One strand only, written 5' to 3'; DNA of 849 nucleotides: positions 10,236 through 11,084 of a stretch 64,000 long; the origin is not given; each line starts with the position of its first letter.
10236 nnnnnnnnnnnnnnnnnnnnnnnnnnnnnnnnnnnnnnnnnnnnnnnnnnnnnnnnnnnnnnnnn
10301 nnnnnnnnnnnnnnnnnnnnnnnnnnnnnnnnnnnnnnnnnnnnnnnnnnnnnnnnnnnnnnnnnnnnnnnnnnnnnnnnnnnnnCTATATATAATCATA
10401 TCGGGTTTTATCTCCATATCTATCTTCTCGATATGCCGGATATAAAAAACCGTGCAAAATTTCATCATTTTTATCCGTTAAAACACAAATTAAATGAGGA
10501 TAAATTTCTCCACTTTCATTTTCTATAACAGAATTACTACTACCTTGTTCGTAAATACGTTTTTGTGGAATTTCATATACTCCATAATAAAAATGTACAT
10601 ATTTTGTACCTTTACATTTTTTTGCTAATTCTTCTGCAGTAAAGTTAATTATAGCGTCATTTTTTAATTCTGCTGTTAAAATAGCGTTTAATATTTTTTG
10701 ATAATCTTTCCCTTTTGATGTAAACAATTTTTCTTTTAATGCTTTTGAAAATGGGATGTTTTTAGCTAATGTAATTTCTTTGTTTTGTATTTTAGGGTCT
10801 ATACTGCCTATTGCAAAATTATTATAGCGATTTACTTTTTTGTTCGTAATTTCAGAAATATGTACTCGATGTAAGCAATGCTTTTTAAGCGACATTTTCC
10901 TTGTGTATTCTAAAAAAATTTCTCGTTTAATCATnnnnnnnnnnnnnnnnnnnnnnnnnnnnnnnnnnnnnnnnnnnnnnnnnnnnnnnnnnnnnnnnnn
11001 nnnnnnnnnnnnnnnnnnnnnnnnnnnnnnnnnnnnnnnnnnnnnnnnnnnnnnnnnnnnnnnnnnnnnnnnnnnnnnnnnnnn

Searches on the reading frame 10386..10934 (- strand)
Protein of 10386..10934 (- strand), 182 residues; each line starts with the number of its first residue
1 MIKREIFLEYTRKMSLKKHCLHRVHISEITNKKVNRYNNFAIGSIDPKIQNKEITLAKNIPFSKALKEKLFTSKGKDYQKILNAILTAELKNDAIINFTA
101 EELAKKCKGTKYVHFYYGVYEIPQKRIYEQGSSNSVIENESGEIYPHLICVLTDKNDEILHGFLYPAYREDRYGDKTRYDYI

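Call 3: search_protein_families(library=pfam, proteins=[window:10386-10934:-], max_evalue=0.1)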
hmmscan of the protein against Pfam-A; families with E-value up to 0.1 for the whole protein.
window:10386-10934:- (182 aa): 0 families

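Call 4: search_protein_families(library=phrogs, proteins=[window:10386-10934:-], max_evalue=0.01)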
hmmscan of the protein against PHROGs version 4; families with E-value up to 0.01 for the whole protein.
window:10386-10934:- (182 aa): 1 family
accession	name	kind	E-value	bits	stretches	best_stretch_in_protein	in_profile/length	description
phrog_37003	-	unknown function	0.009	17.5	0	34-93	51-106/109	-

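Call 5: search_protein_families(library=padloc, proteins=[window:10386-10934:-], max_evalue=1)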
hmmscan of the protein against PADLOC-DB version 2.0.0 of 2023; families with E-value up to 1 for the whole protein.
window:10386-10934:- (182 aa): 0 families

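Call 11: find_homologous_proteins(query=window:10386-10934:-, max_evalue=0.001)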
Query window:10386-10934:- (182 aa): 8 proteins with E <= 0.001 among 179 candidates.
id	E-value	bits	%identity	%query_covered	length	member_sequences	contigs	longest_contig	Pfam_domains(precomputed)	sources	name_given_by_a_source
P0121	2.5e-116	404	100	100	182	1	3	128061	-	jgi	-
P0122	1.7e-72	261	60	100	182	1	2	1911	-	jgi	-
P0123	2.2e-72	261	61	100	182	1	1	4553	-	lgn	-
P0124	4.1e-72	260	65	100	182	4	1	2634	PF14199.12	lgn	-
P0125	3.8e-71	257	64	100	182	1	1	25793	-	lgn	-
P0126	1.6e-68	248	61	100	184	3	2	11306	PF14199.12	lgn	-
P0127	1.2e-67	245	63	99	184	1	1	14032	PF14199.12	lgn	-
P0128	2.5e-62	228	57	100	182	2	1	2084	-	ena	-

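Call 19: find_encoding_contigs(protein=P0125, flank=6000, max_places=2)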
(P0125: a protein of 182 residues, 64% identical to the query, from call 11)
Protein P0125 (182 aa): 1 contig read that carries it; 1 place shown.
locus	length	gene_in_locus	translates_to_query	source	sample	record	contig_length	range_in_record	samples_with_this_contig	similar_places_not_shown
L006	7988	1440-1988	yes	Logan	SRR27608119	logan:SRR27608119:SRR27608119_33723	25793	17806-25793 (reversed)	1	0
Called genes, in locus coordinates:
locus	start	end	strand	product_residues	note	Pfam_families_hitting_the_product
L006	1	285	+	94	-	?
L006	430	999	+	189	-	-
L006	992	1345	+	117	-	-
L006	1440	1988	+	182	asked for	-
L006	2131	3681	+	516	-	-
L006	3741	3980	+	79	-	-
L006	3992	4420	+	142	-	PF02661:Fic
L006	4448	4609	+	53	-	-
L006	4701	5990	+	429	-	-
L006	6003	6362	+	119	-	PF18843:LPD28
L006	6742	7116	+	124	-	-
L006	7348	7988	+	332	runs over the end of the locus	-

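Call 20: find_encoding_contigs(protein=P0127, flank=6000, max_places=2)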
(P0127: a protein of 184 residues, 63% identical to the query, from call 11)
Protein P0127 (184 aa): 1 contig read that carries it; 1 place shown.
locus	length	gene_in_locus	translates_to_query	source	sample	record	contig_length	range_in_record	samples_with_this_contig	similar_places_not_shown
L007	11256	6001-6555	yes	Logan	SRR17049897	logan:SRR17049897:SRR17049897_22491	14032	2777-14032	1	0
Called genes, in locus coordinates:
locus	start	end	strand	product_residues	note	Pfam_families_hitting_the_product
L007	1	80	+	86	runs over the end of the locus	-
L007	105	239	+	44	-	-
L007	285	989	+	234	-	-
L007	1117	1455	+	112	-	PF03965:Penicillinase_R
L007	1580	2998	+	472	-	PF01743:PolyA_pol, PF01966:HD (weak), PF13735:tRNA_NucTran2_2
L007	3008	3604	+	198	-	-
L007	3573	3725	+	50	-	-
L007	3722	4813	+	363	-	PF10127:RlaP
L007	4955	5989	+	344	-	-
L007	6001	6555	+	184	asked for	PF14199:DUF4317 (weak)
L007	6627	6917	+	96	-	-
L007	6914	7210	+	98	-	-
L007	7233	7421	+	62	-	-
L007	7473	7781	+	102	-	-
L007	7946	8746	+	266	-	PF04542:Sigma70_r2, PF04545:Sigma70_r4 (weak)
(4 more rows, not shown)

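Call 21: find_encoding_contigs(protein=P0126, flank=6000, max_places=2)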
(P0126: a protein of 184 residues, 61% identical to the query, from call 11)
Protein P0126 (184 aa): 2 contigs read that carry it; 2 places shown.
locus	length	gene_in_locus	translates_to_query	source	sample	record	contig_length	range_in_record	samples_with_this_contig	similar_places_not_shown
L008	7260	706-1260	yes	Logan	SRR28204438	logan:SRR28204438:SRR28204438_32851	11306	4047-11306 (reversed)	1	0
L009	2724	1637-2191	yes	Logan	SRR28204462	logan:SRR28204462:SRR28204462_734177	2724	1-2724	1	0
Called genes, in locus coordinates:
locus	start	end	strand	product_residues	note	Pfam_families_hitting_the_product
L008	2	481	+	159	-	?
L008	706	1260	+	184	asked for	PF14199:DUF4317 (weak)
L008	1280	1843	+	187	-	-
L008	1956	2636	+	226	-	-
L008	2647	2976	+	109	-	-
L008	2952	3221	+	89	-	-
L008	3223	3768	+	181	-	-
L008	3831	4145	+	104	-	-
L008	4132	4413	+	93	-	-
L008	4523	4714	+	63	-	-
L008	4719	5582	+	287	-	-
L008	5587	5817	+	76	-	-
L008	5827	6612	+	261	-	-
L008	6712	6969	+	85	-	-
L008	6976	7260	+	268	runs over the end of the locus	PF04542:Sigma70_r2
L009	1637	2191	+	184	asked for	PF14199:DUF4317 (weak)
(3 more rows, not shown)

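Call 37: search_protein_families(library=pfam, alignment_id=A2, max_evalue=1)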
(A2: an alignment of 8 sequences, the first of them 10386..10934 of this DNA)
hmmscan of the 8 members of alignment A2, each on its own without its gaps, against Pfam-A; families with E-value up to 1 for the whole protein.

A. member 1, window:10386-10934:- (182 aa): 0 families

B. families by the number of members that match (of 8 scanned): 4 families
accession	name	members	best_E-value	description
PF14199.11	DUF4317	6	2.5e-07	Domain of unknown function (DUF4317)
PF02677.20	QueH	1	0.0034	Epoxyqueuosine reductase QueH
PF25310.1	VG15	1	0.027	VG15 protein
PF22784.1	PTP-SAK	1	0.071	Swiss Army Knife protein, DSP-PTPase phosphatase domain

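Call 38: search_solved_structures(query=A2, max_evalue=5)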
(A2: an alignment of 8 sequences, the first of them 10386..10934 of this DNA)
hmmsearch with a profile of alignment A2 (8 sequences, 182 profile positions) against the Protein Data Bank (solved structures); distinct sequences matched with E-value up to 5: 0.

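Call 65: find_encoding_contigs(protein=P0123, flank=5000, max_places=2)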
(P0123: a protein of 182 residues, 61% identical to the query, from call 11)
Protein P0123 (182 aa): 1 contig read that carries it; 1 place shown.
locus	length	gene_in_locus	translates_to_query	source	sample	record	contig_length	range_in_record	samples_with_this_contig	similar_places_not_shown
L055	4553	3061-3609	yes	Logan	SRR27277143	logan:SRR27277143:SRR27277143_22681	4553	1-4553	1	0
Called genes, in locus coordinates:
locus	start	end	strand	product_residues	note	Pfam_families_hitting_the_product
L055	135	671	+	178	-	-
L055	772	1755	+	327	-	PF01145:Band_7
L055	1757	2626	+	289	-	PF01145:Band_7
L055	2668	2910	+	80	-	-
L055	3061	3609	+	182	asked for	-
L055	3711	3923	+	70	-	-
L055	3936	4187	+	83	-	-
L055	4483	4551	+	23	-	?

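Call 66: find_encoding_contigs(protein=P0124, flank=5000, max_places=2)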
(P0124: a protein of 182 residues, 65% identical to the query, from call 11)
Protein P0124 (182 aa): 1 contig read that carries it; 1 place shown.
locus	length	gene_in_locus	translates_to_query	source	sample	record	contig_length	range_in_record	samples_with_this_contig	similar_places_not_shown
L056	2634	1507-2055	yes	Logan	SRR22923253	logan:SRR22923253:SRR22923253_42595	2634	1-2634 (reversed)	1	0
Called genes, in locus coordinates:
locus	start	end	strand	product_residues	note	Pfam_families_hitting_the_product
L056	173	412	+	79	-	-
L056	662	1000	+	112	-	PF01909:NTP_transf_2 (weak)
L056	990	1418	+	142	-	-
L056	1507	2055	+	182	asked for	PF14199:DUF4317 (faint)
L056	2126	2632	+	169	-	?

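Call 76: search_dna_similar(query=window:10386-10934:-, collection=phages, mode=protein, max_evalue=0.001, max_rows=15)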
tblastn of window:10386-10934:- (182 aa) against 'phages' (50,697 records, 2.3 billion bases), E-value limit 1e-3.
Records with a match: 1; places in all: 1; records where one place covers at least 80% of the query: 1.
Best place of each record, by identity: <60% 1.
By first word of the organism name: Bacteriophage 1.
By host as written in the record: - 1.
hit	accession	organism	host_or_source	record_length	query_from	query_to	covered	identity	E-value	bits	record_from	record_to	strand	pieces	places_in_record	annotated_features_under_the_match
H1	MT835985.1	Bacteriophage sp.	human fecal samples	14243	1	170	93%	26.3%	8e-7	54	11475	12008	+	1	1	record has no annotation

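Call 78: search_protein_families(library=pfam, proteins=[P0124, P0126, P0127, P0125, P0122], max_evalue=0.1)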
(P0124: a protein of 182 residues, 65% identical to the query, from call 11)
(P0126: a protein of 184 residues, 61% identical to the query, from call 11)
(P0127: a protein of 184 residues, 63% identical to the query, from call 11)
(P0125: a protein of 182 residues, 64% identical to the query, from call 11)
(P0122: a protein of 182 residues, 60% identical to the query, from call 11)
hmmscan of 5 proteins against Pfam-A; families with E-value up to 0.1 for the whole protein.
P0124 (182 aa): 2 families
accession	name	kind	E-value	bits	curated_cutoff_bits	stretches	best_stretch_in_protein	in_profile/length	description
PF14199.11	DUF4317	-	1.8e-06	27.9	27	1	11-152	10-155/370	Domain of unknown function (DUF4317)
PF02677.20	QueH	-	0.0034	18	23.5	1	7-118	37-141/175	Epoxyqueuosine reductase QueH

P0126 (184 aa): 2 families
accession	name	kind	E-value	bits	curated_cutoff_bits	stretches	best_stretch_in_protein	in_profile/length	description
PF14199.11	DUF4317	-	2.6e-06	27.3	27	1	9-157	8-158/370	Domain of unknown function (DUF4317)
PF22784.1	PTP-SAK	-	0.071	13.6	27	1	15-65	21-71/153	Swiss Army Knife protein, DSP-PTPase phosphatase domain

P0127 (184 aa): 1 family
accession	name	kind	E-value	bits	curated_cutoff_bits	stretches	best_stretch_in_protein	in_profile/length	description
PF14199.11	DUF4317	-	2.5e-07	30.7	27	1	8-156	7-157/370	Domain of unknown function (DUF4317)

P0125 (182 aa): 2 families
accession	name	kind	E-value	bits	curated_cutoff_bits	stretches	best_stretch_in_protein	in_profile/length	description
PF14199.11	DUF4317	-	0.0017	18.1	27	1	63-152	66-155/370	Domain of unknown function (DUF4317)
PF25310.1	VG15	-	0.027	15.1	26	1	26-114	66-147/212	VG15 protein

P0122 (182 aa): 0 families
